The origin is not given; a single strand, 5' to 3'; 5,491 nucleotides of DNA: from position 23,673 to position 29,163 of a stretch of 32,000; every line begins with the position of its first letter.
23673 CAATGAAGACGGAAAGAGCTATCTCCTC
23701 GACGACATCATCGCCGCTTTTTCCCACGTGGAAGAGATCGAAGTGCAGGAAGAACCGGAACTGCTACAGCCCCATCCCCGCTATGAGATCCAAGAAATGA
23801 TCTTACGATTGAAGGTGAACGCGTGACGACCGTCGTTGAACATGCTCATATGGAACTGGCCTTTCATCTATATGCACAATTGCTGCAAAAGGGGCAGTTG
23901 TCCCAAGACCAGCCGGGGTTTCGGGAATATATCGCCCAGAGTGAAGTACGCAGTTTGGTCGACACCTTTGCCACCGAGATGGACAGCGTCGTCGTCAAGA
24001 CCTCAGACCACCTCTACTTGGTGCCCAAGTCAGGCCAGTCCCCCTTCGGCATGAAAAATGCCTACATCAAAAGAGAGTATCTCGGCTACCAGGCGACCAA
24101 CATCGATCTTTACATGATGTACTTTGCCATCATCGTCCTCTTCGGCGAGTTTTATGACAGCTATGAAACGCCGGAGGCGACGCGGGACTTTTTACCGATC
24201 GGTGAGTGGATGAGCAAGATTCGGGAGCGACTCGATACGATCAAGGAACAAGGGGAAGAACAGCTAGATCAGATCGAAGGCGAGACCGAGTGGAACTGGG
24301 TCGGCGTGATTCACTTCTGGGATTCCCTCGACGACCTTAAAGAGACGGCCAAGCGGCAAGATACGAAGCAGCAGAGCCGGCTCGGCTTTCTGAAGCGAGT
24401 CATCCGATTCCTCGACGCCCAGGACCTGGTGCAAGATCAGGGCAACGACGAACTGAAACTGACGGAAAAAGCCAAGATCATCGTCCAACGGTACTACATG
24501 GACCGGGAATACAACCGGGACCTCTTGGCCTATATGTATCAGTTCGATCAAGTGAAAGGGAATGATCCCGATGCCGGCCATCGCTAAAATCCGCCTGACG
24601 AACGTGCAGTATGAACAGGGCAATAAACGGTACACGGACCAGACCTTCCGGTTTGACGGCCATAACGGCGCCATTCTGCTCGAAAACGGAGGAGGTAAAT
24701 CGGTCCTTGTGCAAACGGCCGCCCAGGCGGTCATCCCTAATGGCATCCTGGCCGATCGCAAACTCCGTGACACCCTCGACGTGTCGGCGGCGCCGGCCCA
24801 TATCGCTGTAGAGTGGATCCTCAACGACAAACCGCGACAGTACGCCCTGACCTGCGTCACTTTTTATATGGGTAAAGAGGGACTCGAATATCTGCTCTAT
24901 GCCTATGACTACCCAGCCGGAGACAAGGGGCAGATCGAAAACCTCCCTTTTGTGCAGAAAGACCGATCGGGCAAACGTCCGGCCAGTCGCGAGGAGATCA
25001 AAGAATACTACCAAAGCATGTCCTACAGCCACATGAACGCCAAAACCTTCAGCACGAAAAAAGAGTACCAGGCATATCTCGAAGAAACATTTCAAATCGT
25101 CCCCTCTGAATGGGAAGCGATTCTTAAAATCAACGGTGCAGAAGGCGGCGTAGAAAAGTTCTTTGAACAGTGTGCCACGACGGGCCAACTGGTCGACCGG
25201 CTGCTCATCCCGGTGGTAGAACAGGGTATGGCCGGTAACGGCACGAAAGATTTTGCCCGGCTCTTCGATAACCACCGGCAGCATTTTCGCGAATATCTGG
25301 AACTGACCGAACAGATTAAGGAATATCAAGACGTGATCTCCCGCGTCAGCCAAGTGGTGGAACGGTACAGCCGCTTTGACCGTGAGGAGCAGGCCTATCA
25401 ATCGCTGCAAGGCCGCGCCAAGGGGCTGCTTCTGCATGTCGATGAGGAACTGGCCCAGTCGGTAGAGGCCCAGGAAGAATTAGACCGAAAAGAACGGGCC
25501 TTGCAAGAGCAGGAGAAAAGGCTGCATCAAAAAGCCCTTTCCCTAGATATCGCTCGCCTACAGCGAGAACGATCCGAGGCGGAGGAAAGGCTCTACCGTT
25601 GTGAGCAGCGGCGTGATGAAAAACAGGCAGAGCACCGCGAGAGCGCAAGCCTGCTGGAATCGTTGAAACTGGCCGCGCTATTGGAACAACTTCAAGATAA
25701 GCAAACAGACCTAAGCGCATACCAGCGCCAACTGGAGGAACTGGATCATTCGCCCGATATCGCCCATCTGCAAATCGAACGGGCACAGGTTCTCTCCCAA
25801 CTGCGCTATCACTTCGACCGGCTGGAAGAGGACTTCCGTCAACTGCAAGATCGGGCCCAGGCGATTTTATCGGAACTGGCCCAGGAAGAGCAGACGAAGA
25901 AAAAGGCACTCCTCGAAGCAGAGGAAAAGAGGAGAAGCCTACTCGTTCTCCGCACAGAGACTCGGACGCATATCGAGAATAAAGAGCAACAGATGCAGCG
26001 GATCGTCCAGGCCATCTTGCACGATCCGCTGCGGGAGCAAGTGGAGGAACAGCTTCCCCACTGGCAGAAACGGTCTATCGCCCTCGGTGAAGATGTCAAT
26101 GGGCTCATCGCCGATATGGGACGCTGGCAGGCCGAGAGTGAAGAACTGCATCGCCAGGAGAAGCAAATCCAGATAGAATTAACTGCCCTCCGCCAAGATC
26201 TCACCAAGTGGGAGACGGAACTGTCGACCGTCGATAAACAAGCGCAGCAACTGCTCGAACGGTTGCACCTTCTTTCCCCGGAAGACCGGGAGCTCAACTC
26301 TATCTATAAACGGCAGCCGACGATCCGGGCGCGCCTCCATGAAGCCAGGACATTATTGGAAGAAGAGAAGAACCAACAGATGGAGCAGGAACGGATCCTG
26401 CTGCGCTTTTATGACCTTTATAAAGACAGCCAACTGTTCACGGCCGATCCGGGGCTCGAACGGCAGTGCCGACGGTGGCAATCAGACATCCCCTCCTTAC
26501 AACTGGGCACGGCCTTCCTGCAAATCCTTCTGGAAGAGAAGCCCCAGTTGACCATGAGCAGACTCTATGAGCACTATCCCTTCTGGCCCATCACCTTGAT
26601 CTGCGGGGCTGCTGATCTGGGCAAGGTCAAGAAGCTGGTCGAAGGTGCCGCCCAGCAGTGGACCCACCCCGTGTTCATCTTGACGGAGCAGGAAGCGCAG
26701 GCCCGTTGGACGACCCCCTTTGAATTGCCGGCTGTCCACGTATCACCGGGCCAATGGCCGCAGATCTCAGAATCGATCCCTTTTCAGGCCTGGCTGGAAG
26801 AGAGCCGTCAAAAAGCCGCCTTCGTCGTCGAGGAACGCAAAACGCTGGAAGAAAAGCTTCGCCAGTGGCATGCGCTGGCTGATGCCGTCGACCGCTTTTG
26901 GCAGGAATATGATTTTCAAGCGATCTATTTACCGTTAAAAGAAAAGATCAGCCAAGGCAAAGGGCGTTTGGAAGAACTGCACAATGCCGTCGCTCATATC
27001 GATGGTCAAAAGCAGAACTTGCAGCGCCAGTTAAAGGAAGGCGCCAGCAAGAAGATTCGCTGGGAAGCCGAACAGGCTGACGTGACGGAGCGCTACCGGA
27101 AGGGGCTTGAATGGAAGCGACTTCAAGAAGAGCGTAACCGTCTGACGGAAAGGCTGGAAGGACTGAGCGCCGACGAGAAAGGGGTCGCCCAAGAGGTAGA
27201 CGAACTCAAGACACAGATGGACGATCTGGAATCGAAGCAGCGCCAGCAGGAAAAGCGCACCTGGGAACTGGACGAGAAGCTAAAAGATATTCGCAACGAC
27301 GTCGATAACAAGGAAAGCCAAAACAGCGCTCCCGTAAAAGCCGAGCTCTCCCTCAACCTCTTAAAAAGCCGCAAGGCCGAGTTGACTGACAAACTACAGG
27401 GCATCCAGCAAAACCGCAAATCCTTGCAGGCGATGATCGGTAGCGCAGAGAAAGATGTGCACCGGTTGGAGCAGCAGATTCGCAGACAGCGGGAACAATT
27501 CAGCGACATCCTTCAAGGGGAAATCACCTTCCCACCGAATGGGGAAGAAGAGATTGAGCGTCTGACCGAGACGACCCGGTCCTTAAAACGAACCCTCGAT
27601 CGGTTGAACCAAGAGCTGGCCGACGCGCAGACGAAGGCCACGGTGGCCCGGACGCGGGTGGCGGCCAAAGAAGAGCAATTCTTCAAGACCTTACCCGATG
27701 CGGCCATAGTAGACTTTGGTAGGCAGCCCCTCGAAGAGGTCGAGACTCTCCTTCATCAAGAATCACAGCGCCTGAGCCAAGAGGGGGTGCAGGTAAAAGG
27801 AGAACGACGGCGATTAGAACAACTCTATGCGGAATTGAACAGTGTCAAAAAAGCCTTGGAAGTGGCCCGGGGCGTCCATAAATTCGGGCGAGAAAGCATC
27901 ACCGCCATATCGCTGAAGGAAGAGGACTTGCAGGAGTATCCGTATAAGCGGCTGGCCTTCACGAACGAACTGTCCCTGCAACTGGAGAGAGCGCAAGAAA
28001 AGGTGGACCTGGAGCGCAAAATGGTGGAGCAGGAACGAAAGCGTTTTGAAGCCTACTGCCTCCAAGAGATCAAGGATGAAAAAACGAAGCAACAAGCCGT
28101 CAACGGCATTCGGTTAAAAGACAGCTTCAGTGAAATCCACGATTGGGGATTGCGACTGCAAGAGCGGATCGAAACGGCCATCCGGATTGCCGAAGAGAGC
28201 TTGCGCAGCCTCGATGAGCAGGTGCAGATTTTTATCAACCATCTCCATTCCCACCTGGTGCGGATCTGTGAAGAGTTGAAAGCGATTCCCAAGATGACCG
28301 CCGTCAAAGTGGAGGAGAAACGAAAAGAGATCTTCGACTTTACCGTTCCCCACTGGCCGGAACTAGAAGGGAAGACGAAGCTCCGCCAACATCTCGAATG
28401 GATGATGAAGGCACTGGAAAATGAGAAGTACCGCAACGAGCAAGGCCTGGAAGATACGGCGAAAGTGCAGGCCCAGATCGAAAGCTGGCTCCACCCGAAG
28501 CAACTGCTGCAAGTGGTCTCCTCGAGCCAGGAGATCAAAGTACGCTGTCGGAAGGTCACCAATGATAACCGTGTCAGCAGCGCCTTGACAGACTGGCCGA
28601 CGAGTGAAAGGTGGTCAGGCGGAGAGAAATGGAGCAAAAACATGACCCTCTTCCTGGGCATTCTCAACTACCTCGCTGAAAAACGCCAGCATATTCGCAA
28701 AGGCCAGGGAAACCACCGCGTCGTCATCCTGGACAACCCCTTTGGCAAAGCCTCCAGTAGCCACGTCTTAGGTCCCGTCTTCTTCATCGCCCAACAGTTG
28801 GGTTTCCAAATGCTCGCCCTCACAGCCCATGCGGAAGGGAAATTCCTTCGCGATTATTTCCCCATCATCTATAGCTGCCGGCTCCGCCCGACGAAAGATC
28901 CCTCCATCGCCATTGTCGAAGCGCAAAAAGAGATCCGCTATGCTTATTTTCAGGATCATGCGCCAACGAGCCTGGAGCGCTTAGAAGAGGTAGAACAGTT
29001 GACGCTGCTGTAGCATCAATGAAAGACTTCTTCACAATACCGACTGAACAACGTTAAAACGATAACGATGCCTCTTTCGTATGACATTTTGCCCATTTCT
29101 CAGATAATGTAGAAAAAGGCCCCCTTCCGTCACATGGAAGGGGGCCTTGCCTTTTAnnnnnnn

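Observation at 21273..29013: Divergent Wadjet/Mks-like SMC operon with Toprim gene first (D-A-B-C order)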

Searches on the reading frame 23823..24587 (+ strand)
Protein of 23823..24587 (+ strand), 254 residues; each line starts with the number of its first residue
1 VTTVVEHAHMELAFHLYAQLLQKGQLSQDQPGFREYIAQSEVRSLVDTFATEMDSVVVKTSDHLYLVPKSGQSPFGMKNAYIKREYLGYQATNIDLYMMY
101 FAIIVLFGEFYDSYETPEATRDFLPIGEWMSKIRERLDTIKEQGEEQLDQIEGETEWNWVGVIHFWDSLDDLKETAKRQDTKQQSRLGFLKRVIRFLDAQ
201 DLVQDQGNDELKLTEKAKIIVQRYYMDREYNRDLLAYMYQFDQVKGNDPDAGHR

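Call 5: search_protein_families(library=pfam, proteins=[window:23823-24587:+], max_evalue=0.1)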
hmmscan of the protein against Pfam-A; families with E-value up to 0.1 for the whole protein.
window:23823-24587:+ (254 aa): 2 families
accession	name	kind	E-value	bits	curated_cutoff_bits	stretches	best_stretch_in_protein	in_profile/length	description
PF19539.4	DUF6063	-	3.4e-84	282.4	27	1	5-244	3-243/244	Family of unknown function (DUF6063)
PF04468.17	PSP1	-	0.098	13.4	27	0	191-245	1-53/86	PSP1 C-terminal conserved region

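Call 6: search_protein_families(library=padloc, proteins=[window:23823-24587:+], max_evalue=0.1)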
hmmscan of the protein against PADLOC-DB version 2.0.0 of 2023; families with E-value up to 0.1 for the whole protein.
window:23823-24587:+ (254 aa): 7 families
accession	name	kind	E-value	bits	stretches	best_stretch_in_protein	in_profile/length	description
PDLC00575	JetB3|JetB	-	7.6e-95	315.3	1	7-248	5-244/247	Unknown function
PDLC00577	JetB3|JetB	-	3.3e-40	136.1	1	9-238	8-236/241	Unknown function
PDLC00574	JetB3|JetB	-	2.7e-30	103.8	1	6-244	4-243/249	Unknown function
PDLC00576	JetB3|JetB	-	3.5e-30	103.2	1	10-230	4-220/237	Unknown function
PDLC00572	JetB3|JetB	-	4.3e-27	93.2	1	11-216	9-210/238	Unknown function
PDLC00571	JetB3|JetB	-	6.5e-27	92.5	1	6-240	2-232/239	Unknown function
PDLC00573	JetB3|JetB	-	8.2e-20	69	1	7-215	4-215/254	Unknown function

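Call 7: search_protein_families(library=ncbifam, proteins=[window:23823-24587:+], max_evalue=0.1)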
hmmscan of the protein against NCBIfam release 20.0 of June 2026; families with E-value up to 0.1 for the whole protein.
window:23823-24587:+ (254 aa): 1 family
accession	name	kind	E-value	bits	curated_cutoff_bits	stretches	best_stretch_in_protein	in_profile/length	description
NF047790.1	tRNAmsioHdxaseMiaE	equivalog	0.033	13.8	320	1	201-244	33-76/251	tRNA isopentenyl-2-thiomethyl-A-37 hydroxylase MiaE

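Call 29: search_solved_structures(query=window:23823-24587:+, max_evalue=10)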
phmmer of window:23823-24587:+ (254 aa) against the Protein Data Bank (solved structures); distinct sequences matched with E-value up to 10: 0.

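Call 30: find_homologous_proteins(query=window:23823-24587:+, max_evalue=0.00001)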
Query window:23823-24587:+ (254 aa): 73 proteins with E <= 0.00001 among 200 candidates.
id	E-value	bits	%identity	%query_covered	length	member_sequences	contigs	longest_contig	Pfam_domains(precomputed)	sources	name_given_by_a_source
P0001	7.9e-164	561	99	100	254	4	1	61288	PF19539.5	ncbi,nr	ncbi:DUF6063 family protein [Heliobacterium mobile]|nr:DUF6063 family protein [Heliobacterium mobile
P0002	1.1e-111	390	68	97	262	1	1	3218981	PF19539.5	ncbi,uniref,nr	ncbi:DUF6063 family protein [Heliorestis convoluta]|uniref:Non-ribosomal peptide synthetase module n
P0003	1.0e-110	387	72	94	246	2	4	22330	PF19539.5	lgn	-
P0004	1.3e-110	387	69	94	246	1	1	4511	PF19539.5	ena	-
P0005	8.7e-110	384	69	94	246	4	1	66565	PF19539.5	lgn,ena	-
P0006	4.7e-109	382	70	94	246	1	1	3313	PF19539.5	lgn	-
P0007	8.1e-107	374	68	96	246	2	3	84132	PF19539.5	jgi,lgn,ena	jgi:hypothetical protein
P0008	1.6e-101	357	64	98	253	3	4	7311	PF19539.5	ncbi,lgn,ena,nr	ncbi:MAG: DUF6063 family protein [Desulfotomaculum sp.]|nr:DUF6063 family protein [Desulfotomaculum 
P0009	1.7e-101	357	63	95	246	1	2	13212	PF19539.5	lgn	-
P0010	2.0e-100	354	65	96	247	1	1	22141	PF19539.5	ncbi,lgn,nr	ncbi:MAG: DUF6063 family protein [Clostridiales bacterium]|nr:DUF6063 family protein [Clostridiales 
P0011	8.1e-99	348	62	94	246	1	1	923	PF19539.5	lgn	-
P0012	2.1e-74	268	50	98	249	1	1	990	PF19539.5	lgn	-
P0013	3.3e-74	268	55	94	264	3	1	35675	PF19539.5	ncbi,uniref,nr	ncbi:hypothetical protein GCM10010965_25430 [Caldalkalibacillus thermarum]|uniref:DUF6063 family pro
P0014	9.0e-74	266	53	95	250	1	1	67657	PF19539.5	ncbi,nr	ncbi:non-ribosomal peptide synthetase module [Lutibacter sp. B2]|nr:non-ribosomal peptide synthetase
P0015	5.1e-72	260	50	98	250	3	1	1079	PF19539.5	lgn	-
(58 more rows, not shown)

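Call 40: predict_structure(alignment_id=A1)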
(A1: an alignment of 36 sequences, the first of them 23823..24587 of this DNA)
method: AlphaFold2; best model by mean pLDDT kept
length: 254 residues; sequences in the alignment: 36
mean_pLDDT: 82.6   pTM: 0.77
mean pLDDT of the five models: 82.6, 80.5, 80.4, 79.9, 79.3
residues with pLDDT >= 90: 128; 70-90: 82; 50-70: 24; < 50: 20
segments of 3 or more residues with pLDDT < 50: 173-179, 243-254
pLDDT, mean of each block of 10 residues (from residue 1): 77 95 91 94 96 89 85 73 90 92 92 78 95 92 83 80 91 49 81 94 93 89 72 71 45 28
secondary structure, 60 per line:
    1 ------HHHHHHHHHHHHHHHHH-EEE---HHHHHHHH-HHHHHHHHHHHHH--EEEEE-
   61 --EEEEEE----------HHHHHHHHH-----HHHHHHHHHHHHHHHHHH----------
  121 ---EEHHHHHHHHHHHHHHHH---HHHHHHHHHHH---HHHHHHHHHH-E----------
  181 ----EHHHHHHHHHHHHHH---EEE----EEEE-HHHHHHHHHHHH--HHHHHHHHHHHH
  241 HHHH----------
elements in order: H7-23 E25-27 H31-38 H40-52 E55-59 E63-68 H79-87 H93-110 H126-141 H145-155 H159-168 H186-199 E203-205 E210-213 H215-226 H229-244

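Call 44: fold_search(model_id=the predicted structure, library=pdb)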
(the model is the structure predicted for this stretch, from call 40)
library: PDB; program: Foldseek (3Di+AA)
matches with E <= 10: 1011; with E <= 0.001: 3
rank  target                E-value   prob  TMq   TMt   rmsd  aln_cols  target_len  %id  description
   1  8dk1_F                2.7e-04  1.00  0.37  0.47   9.4       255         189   12  CryoEM structure of JetABC (head construct) from Pseudomonas aeruginosa PA14 (released 2022-10-05)
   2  3euh_E                4.4e-04  1.00  0.36  0.43   9.1       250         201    9  Crystal Structure of the MukE-MukF Complex (released 2009-01-20)
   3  8as8_C                8.8e-04  1.00  0.36  0.44  10.1       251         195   12  E. coli Wadjet JetABC monomer (released 2022-12-14)
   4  9gmb_E                1.4e-03  1.00  0.38  0.45   8.9       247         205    9  MukEF in complex with the phage protein gp5.9 (released 2025-03-26)
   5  7nyw_E                1.7e-03  1.00  0.36  0.41   9.5       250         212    8  Cryo-EM structure of the MukBEF-MatP-DNA head module (released 2021-07-07)
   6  7nyy_E                2.1e-03  1.00  0.33  0.38   9.9       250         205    9  Cryo-EM structure of the MukBEF monomer (released 2021-07-07)
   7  3euh_D                2.3e-03  1.00  0.33  0.41   8.5       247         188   12  Crystal Structure of the MukE-MukF Complex (released 2009-01-20)
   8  3rpu_E                2.5e-03  1.00  0.37  0.45   8.2       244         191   10  Crystal structure of the MukE-MukF complex (released 2012-03-14)
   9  3rpu_D                2.5e-03  1.00  0.37  0.43   8.5       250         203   10  Crystal structure of the MukE-MukF complex (released 2012-03-14)
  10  3rpu_Z                3.8e-03  1.00  0.36  0.45   7.8       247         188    9  Crystal structure of the MukE-MukF complex (released 2012-03-14)
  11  3euh_C                5.2e-03  0.99  0.35  0.40   9.8       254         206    8  Crystal Structure of the MukE-MukF Complex (released 2009-01-20)
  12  3rpu_G                6.1e-03  0.99  0.36  0.42   9.6       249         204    9  Crystal structure of the MukE-MukF complex (released 2012-03-14)
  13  3rpu_Y                8.5e-03  0.99  0.36  0.42   9.6       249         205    8  Crystal structure of the MukE-MukF complex (released 2012-03-14)
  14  7nyw_F                9.0e-03  0.98  0.35  0.41   8.4       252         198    9  Cryo-EM structure of the MukBEF-MatP-DNA head module (released 2021-07-07)
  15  7v8p                  9.5e-03  0.99  0.36  0.43   8.2       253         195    8  Crystal Structure of the MukE dimer (released 2022-01-05)
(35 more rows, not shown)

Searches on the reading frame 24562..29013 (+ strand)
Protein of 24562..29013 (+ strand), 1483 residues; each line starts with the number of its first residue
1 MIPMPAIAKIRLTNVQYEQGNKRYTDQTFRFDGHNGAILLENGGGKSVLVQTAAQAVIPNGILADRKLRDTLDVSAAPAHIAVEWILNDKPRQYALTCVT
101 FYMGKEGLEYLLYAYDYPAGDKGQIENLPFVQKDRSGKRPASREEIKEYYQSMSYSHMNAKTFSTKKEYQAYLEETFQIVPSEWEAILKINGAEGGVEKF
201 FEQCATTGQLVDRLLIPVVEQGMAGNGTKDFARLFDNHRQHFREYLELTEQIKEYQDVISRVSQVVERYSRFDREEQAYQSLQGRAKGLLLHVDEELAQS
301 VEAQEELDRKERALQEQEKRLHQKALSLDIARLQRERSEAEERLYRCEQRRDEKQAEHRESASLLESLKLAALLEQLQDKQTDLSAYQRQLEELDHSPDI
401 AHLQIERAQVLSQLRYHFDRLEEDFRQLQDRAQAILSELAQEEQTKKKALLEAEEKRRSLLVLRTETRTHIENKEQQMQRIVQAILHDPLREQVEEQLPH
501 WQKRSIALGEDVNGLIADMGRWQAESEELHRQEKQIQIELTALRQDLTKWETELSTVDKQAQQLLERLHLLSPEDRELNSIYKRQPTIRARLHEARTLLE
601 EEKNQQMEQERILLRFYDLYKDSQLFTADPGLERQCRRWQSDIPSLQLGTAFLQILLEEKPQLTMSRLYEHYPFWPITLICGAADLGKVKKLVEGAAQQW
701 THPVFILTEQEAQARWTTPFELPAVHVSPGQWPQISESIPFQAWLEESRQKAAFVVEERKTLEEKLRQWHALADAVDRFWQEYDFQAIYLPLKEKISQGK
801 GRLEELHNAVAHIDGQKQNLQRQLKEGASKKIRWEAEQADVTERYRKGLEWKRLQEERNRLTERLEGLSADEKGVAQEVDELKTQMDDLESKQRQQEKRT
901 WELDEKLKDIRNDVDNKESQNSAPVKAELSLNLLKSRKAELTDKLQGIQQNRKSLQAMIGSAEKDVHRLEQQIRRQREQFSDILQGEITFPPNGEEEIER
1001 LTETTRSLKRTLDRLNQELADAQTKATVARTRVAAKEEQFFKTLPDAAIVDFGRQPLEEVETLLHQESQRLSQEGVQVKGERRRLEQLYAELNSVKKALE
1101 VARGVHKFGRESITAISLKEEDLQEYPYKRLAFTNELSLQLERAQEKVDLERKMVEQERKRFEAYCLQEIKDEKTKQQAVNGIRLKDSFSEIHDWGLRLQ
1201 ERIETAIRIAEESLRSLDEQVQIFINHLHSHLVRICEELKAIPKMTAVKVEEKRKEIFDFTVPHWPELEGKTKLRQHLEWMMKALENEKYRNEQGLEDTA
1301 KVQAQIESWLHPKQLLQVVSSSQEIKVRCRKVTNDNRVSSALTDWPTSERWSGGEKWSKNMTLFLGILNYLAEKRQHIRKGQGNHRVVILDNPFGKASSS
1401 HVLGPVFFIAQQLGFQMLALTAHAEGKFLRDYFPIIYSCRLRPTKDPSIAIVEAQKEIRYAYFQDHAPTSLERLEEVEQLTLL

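Call 5: search_protein_families(library=pfam, proteins=[window:24562-29013:+], max_evalue=0.1)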
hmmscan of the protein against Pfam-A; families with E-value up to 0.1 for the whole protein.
window:24562-29013:+ (1483 aa): 0 families

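Call 6: search_protein_families(library=padloc, proteins=[window:24562-29013:+], max_evalue=0.1)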
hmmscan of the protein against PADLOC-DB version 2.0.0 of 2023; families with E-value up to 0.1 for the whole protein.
window:24562-29013:+ (1483 aa): 10 families
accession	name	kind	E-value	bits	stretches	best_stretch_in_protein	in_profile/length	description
PDLC00582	JetC3|JetC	-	0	1504.6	1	4-1483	1-1471/1472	DUF3584 domain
PDLC00583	JetC3|JetC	-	4.2e-52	175.3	1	4-1421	1-1412/1471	DUF3584 domain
PDLC00581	JetC3|JetC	-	1.6e-47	160.1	1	4-1291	1-1295/1473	DUF3584 domain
PDLC00585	JetC3|JetC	-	3.6e-41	138.8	2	4-692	1-676/1457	DUF3584 domain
PDLC00584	JetC3|JetC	-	4.1e-16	55.7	2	4-983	1-996/1494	DUF3584 domain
PDLC00586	JetC3|JetC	-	5.7e-12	41.9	2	1351-1421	1375-1438/1486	DUF3584 domain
PDLC00588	JetC3|JetC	-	8.8e-10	35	2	38-605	56-620/1484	DUF3584 domain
PDLC03865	LmuB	-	0.00025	17.4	2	854-1101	549-808/1007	-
PDLC00578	JetC3|JetC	-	0.001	14.8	1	1352-1432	1335-1413/1451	DUF3584 domain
PDLC03868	LmuB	-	0.051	9.8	2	743-826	701-782/1035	-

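Call 7: search_protein_families(library=ncbifam, proteins=[window:24562-29013:+], max_evalue=0.1)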
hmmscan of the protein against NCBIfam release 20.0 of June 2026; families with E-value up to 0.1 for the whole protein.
window:24562-29013:+ (1483 aa): 3 families
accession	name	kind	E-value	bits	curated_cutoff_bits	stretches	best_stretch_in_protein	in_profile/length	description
TIGR02168.1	SMC_prok_B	equivalog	0.00016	19.6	567.35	1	792-1030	698-937/1181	chromosome segregation protein SMC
NF045487.1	ASRP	equivalog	0.00022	20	300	1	877-1030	142-276/593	archaea-specific SMC-related protein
TIGR02169.1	SMC_prok_A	equivalog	0.018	12.7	729.4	1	750-975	731-963/1165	chromosome segregation protein SMC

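Call 27: search_solved_structures(query=window:24562-29013:+, max_evalue=1)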
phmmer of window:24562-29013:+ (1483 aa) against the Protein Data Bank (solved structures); distinct sequences matched with E-value up to 1: 6.
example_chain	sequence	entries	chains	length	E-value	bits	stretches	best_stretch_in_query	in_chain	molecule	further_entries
4zxq_A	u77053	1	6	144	0.06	14.2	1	873-970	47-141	Tail needle protein gp26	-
4lin_A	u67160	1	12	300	0.083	13.7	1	874-973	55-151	Tail needle protein gp26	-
2poh_A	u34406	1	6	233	0.094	13.5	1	874-972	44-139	Head completion protein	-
4zkp_A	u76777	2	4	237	0.1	13.5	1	874-972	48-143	Tail needle protein gp26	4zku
3c9i_A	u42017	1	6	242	0.1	13.4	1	874-972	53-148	Tail needle protein gp26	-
7zr2_A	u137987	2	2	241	0.11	13.3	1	901-990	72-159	Spike protein S2',Chimeric protein mimic of SARS-CoV-2 Spike HR1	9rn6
